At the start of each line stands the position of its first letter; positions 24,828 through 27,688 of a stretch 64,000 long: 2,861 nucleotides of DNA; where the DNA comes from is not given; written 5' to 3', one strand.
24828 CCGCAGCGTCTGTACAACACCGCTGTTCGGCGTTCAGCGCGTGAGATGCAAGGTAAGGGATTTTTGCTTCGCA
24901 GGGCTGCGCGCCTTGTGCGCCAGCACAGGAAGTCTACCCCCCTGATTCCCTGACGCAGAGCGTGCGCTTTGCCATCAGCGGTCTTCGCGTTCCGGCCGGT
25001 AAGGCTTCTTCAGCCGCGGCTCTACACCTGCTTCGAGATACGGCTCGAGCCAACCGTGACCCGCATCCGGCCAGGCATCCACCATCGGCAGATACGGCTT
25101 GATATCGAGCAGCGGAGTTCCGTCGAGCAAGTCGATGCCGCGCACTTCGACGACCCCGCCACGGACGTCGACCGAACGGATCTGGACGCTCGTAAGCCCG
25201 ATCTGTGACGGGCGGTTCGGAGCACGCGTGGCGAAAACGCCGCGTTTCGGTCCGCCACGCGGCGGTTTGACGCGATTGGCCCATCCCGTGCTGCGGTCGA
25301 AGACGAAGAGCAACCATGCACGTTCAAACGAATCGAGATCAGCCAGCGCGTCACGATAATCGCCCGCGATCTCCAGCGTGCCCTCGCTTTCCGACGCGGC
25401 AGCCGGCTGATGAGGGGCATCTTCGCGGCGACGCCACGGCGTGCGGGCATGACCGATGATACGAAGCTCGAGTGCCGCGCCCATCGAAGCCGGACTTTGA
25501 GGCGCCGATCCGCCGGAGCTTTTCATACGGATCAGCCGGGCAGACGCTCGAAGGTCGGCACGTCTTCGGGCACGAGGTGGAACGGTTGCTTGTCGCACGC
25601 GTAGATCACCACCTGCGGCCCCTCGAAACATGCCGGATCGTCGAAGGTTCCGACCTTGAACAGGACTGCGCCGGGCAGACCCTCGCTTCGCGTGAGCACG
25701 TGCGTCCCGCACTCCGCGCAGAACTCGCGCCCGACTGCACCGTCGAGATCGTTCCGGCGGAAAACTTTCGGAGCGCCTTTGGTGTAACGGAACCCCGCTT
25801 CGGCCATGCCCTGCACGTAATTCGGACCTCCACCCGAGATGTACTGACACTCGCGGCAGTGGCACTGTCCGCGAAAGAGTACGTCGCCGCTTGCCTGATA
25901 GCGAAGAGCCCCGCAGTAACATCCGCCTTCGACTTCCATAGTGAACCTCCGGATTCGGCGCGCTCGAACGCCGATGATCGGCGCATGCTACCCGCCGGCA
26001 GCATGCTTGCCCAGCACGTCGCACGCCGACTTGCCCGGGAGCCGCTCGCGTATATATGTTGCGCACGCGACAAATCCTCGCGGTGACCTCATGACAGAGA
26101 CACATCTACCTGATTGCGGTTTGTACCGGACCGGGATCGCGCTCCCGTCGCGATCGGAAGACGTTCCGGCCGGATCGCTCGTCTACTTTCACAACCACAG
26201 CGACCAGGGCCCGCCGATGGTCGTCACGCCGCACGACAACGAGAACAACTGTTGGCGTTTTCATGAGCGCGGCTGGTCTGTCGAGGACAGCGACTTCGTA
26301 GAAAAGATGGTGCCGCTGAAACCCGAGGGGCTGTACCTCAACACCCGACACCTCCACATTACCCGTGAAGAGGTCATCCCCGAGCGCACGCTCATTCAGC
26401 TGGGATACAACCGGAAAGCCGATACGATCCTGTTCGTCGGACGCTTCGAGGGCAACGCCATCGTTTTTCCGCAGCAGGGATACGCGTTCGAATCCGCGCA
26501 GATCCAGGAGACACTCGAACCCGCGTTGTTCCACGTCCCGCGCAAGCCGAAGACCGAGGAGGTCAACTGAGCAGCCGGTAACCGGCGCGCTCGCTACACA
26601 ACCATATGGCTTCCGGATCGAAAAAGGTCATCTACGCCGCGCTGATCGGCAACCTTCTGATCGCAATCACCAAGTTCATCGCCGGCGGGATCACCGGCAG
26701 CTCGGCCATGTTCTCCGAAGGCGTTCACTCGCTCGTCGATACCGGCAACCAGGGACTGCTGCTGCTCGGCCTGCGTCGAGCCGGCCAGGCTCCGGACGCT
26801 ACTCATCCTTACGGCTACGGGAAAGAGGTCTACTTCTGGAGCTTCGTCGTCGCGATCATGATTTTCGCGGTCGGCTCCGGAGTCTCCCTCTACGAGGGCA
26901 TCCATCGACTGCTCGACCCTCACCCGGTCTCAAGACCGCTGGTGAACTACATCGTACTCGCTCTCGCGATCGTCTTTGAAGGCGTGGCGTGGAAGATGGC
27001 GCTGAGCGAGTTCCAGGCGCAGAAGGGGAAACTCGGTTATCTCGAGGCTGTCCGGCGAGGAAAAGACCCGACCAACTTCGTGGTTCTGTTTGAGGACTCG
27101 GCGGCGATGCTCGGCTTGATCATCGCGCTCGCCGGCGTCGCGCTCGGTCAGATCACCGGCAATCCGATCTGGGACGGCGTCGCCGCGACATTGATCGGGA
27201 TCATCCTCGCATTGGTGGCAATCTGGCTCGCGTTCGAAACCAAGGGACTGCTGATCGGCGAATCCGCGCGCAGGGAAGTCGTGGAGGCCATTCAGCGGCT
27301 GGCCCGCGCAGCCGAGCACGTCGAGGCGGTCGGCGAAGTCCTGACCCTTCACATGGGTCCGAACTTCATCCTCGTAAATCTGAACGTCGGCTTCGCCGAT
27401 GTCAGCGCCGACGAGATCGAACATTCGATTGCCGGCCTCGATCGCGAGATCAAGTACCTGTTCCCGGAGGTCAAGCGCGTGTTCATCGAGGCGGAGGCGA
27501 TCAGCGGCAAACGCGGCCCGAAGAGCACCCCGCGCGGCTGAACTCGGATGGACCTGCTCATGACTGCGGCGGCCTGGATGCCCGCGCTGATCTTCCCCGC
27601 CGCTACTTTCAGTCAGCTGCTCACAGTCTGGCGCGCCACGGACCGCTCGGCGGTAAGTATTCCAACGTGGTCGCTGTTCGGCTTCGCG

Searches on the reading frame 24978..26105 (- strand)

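Call 38: search_protein_families(library=pfam, proteins=[window:24978-26105:-], max_evalue=0.00001)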
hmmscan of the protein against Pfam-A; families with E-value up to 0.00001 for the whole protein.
window:24978-26105:- (376 aa): 1 family
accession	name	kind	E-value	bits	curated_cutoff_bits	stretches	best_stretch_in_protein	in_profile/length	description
PF01980.22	TrmO_N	-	9.5e-35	119.8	26.8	1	229-343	1-116/116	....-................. O N-terminal domain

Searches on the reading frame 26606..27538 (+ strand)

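Call 38: search_protein_families(library=pfam, proteins=[window:26606-27538:+], max_evalue=0.00001)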
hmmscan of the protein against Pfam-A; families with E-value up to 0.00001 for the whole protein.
window:26606-27538:+ (311 aa): 1 family
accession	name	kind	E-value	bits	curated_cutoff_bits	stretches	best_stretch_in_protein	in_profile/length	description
PF01545.26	Cation_efflux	-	7.5e-36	124.2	26.6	1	10-212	2-193/198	Cation efflux family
